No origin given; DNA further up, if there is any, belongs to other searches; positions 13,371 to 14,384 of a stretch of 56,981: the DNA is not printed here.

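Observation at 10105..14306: Each giant is preceded by a smaller, anchor-less secreted paralogue that copies the giant's own N-terminal modules (cognate partner pairs)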

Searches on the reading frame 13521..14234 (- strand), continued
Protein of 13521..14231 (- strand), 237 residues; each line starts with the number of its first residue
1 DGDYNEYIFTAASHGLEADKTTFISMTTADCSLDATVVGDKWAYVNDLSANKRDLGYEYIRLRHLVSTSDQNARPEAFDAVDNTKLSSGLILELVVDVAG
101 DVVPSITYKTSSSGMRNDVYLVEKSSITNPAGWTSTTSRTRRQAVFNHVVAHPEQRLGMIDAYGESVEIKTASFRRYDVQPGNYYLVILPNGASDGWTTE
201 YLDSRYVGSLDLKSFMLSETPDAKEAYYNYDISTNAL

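Call 88: find_encoding_contigs(protein=P0056, flank=8000, max_places=3)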
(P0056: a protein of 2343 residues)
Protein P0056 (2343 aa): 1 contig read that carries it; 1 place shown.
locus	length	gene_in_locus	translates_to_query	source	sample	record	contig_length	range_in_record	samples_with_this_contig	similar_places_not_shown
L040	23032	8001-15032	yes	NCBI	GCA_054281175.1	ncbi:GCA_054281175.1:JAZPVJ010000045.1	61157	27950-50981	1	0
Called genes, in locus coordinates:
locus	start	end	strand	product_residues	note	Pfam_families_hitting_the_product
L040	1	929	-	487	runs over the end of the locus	PF00478:IMPDH, PF00571:CBS, PF01070:FMN_dh (weak), PF03060:NMO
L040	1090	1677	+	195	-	PF02915:Rubrerythrin, PF21349:RUBY_RBDX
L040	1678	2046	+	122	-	PF01925:TauE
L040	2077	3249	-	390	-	PF01979:Amidohydro_1, PF07969:Amidohydro_3 (weak)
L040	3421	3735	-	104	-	-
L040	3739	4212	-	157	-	PF00160:Pro_isomerase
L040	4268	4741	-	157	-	PF03073:TspO_MBR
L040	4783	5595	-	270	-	PF02655:ATP-grasp_3, PF08443:RimK, PF02955:GSH-S_ATP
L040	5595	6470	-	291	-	PF08443:RimK, PF02955:GSH-S_ATP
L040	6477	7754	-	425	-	PF03600:CitMHS, PF06808:DctM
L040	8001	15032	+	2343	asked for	PF02368:Big_2 (faint), PF22359:Big-like, PF07940:Hepar_II_III_C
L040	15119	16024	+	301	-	PF00892:EamA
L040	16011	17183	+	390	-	PF00300:His_Phos_1, PF13302:Acetyltransf_3 (faint), PF00583:Acetyltransf_1, PF13673:Acetyltransf_10, PF13508:Acetyltransf_7, PF08445:FR47 (weak)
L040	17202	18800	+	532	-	PF01943:Polysacc_synt, PF13440:Polysacc_synt_3 (weak), PF03023:MurJ, PF01554:MatE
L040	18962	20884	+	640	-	PF00395:SLH, PF00089:Trypsin, PF13365:Trypsin_2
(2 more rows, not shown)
